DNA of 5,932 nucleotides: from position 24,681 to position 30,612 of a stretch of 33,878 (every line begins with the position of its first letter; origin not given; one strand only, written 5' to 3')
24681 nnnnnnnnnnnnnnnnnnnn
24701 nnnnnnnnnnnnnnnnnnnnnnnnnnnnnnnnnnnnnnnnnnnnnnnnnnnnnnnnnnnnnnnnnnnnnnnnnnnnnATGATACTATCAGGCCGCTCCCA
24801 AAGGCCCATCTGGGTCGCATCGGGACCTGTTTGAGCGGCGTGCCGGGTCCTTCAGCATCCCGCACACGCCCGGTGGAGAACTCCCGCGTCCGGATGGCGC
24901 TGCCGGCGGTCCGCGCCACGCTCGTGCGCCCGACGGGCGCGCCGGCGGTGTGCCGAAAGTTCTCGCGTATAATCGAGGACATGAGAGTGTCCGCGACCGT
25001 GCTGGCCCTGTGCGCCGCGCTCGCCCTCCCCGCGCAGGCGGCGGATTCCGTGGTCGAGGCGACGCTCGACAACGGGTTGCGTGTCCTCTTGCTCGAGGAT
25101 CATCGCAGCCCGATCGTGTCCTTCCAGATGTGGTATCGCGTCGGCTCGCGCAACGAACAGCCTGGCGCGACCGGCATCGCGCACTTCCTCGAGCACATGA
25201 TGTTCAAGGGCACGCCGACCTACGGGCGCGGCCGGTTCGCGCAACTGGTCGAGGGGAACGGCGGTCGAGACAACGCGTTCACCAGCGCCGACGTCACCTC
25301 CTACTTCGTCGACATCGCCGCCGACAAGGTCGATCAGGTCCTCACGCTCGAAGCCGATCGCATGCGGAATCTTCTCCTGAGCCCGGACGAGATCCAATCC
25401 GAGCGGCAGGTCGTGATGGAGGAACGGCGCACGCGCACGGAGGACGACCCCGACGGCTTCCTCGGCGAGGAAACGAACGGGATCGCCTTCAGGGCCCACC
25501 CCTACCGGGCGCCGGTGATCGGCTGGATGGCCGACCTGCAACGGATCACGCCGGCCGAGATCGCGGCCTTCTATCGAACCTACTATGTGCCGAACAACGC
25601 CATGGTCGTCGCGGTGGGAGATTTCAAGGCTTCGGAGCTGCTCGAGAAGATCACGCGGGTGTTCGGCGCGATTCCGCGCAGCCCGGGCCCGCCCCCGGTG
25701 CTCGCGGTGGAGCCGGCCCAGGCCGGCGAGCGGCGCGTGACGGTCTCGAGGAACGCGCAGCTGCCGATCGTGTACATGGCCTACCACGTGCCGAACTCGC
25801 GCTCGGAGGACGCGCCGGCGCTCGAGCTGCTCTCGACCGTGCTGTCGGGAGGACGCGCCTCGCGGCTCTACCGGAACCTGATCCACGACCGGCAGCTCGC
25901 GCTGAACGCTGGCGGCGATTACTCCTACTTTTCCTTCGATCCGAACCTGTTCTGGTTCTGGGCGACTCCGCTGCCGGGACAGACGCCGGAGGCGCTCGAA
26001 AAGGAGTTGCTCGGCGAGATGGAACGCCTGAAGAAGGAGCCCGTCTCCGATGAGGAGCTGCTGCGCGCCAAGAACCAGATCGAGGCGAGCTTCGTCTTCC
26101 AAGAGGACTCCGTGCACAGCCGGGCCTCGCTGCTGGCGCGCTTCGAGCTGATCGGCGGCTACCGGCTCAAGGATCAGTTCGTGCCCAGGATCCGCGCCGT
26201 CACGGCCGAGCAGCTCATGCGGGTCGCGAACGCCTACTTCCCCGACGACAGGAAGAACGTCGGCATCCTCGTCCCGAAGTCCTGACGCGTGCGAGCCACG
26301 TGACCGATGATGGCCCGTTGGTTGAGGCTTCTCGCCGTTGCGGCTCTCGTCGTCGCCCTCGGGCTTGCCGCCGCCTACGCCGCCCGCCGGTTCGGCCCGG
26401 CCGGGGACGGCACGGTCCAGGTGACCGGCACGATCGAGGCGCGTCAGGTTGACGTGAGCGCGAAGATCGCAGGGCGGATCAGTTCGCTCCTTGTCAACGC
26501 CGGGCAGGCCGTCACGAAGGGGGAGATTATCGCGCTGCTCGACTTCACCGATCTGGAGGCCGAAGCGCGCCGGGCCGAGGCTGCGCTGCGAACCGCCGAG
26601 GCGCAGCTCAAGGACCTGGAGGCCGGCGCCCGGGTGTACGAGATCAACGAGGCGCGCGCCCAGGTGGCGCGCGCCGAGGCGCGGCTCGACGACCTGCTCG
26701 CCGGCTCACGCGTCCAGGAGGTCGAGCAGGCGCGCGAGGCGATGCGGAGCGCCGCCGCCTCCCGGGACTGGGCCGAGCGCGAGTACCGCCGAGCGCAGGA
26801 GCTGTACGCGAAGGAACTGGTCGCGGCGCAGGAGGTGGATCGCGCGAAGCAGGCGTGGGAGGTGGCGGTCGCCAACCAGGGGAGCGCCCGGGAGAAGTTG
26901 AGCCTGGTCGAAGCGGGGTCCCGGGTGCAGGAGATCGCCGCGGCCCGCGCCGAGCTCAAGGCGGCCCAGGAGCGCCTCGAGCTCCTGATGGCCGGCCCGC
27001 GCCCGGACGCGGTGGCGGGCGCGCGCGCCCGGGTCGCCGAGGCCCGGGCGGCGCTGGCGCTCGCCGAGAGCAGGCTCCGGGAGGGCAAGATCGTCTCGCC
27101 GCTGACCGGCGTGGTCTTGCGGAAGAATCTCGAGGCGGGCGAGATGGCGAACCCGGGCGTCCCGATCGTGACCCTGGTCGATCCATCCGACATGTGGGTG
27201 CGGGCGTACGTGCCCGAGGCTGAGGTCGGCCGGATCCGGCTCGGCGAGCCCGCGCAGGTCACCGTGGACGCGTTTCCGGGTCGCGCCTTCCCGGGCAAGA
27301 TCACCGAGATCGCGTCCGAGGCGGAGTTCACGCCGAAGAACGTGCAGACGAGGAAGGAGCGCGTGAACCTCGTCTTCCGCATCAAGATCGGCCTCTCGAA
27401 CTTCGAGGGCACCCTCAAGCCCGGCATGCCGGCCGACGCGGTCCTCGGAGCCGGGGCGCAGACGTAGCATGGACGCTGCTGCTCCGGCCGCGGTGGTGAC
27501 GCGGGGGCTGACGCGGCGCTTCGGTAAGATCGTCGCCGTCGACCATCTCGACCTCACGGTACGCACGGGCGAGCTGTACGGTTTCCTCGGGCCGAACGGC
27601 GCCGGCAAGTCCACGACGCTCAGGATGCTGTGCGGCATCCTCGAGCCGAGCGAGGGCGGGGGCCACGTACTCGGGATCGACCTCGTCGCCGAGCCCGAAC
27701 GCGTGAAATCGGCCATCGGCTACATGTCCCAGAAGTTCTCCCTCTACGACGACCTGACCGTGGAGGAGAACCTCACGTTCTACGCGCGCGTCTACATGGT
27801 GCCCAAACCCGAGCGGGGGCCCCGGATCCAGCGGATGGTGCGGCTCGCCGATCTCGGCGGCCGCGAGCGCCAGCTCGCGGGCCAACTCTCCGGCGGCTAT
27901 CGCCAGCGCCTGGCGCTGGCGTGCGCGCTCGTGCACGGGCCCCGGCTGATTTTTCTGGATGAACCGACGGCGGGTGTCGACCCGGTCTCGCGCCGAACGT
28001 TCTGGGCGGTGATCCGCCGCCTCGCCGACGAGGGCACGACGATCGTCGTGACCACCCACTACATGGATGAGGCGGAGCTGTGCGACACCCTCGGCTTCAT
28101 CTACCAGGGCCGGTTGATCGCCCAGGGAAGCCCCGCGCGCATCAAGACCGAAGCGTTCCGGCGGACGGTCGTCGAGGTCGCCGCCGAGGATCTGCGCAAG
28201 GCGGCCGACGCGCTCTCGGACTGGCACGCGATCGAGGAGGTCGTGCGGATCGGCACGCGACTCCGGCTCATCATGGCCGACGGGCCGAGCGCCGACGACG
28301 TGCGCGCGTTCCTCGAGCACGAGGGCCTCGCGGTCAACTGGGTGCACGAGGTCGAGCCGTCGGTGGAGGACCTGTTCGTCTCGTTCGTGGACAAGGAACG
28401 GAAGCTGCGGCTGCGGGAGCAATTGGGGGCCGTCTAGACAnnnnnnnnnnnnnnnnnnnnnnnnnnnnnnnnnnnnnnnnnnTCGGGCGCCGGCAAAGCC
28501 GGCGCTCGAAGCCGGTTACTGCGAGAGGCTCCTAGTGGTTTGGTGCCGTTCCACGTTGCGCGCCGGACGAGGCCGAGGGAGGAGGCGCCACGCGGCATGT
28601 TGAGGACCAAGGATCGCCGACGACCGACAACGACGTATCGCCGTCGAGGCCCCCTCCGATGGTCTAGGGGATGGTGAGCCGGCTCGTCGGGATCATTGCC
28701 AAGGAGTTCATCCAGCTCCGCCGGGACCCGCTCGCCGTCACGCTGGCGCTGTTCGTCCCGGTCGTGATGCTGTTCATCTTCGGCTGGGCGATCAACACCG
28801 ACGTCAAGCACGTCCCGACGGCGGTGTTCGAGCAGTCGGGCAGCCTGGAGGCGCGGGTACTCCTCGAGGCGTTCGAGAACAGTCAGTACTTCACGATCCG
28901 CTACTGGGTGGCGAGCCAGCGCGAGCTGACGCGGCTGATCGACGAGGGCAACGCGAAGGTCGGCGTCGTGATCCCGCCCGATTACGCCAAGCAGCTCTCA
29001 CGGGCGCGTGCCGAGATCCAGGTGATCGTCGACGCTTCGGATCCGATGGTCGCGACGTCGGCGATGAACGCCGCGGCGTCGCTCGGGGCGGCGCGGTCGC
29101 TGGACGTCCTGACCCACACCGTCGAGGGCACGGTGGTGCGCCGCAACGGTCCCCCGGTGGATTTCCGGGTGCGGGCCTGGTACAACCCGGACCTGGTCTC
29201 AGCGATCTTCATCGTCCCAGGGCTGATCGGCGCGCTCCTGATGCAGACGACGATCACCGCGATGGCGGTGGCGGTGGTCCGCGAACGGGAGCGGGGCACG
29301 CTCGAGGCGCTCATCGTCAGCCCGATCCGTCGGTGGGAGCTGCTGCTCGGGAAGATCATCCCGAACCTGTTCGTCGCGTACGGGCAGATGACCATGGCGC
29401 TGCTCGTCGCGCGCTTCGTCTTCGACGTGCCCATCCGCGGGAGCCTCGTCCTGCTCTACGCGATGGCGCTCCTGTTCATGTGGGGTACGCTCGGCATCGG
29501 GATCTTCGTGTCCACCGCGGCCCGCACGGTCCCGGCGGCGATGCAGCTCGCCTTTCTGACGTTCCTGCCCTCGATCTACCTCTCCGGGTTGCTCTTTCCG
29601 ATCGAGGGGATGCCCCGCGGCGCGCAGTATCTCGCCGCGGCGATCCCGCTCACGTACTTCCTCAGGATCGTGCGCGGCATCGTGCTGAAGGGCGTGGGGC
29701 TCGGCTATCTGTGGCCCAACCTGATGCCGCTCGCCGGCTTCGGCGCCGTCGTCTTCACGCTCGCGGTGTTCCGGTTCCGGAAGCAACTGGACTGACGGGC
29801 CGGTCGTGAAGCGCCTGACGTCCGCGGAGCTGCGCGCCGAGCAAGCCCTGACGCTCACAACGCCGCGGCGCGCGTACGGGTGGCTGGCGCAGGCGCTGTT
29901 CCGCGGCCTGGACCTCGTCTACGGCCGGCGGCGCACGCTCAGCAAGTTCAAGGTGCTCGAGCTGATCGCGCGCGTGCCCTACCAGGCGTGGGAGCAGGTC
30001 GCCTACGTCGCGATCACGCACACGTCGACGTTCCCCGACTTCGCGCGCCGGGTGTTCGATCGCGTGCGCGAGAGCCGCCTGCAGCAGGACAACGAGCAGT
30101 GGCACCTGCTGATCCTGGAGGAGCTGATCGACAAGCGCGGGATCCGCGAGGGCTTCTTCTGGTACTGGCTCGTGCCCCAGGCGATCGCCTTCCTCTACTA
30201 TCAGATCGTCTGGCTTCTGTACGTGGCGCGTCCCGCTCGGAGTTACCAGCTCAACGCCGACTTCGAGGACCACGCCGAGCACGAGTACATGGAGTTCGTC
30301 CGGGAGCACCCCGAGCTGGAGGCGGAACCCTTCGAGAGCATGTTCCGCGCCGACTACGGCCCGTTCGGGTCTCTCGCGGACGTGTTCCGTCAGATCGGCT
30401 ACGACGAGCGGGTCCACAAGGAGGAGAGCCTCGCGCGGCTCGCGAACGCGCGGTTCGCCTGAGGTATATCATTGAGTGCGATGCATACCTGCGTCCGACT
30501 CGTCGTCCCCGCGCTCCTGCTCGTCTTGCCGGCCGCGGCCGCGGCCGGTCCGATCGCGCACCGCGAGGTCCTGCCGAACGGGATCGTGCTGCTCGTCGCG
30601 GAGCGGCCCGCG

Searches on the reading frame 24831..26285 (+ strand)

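Call 27: search_protein_families(library=pfam, proteins=[window:24831-26285:+], max_evalue=0.00001)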
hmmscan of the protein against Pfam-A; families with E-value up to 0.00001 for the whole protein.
window:24831-26285:+ (484 aa): 2 families
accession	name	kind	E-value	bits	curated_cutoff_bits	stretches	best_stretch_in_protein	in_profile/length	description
PF05193.26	Peptidase_M16_C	-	3.2e-35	122.1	23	1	239-416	2-180/181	Peptidase M16 inactive domain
PF00675.25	Peptidase_M16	-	1.3e-28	100.3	22.3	1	84-230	1-146/149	Insulinase (Peptidase family M16)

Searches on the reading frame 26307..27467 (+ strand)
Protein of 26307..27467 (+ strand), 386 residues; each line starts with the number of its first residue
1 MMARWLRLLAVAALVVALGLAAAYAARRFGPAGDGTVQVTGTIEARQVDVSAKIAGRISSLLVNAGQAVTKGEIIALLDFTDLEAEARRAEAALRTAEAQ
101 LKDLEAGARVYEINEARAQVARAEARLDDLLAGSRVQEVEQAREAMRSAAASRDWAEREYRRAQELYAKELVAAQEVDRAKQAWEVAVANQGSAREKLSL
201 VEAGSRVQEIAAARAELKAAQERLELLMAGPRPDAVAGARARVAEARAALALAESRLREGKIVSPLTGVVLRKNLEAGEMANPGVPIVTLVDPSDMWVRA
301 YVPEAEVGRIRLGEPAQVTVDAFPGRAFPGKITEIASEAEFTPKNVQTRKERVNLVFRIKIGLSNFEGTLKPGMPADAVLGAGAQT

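Call 27: search_protein_families(library=pfam, proteins=[window:26307-27467:+], max_evalue=0.00001)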
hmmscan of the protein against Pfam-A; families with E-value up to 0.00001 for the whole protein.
window:26307-27467:+ (386 aa): 3 families
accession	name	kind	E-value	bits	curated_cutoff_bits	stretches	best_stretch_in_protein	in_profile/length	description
PF16576.10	HlyD_D23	-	1.2e-25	90.5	30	1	198-375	77-213/214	Barrel-sandwich domain of CusB or HlyD membrane-fusion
PF13437.12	HlyD_3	-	2.5e-22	80.1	22.2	1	261-360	1-94/106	HlyD family secretion protein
PF13533.13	Biotin_lipoyl_2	-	8.6e-06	25.9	29.8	0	50-79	3-32/32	Biotin-lipoyl like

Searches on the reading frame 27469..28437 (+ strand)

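Call 27: search_protein_families(library=pfam, proteins=[window:27469-28437:+], max_evalue=0.00001)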
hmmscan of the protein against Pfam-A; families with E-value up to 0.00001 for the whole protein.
window:27469-28437:+ (322 aa): 3 families
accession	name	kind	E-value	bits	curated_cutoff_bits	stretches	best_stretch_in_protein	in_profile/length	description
PF00005.33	ABC_tran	-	4.6e-30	105.5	25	1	25-168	2-137/137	ABC transporter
PF13304.12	AAA_21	-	2.1e-10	41.6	27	1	130-197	196-298/304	AAA domain, putative AbiEii toxin, Type IV TA system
PF13732.12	DrrA1-3_C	-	5.9e-06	27.3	27.4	1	220-307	1-81/81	ATP-binding protein DrrA1-3-like, C-terminal domain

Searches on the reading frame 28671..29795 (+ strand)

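Call 27: search_protein_families(library=pfam, proteins=[window:28671-29795:+], max_evalue=0.00001)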
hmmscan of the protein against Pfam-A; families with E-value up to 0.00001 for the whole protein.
window:28671-29795:+ (374 aa): 3 families
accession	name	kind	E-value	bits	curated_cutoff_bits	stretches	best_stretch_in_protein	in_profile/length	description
PF12698.13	ABC2_membrane_3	-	2e-47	162.4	31.6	1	26-367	7-347/347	ABC-2 family transporter protein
PF01061.29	ABC2_membrane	-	8.9e-31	107.5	26.9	1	180-338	49-210/211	ABC-2 type transporter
PF12679.13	ABC2_membrane_2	-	2.3e-18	66.9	27.2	1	8-301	3-195/283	ABC-2 family transporter protein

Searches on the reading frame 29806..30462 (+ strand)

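Call 27: search_protein_families(library=pfam, proteins=[window:29806-30462:+], max_evalue=0.00001)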
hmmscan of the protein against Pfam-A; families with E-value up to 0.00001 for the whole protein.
window:29806-30462:+ (218 aa): 1 family
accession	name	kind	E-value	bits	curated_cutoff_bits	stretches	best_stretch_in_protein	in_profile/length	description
PF01786.24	AOX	-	1.4e-06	28.6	22.7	1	34-205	34-208/216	Alternative oxidase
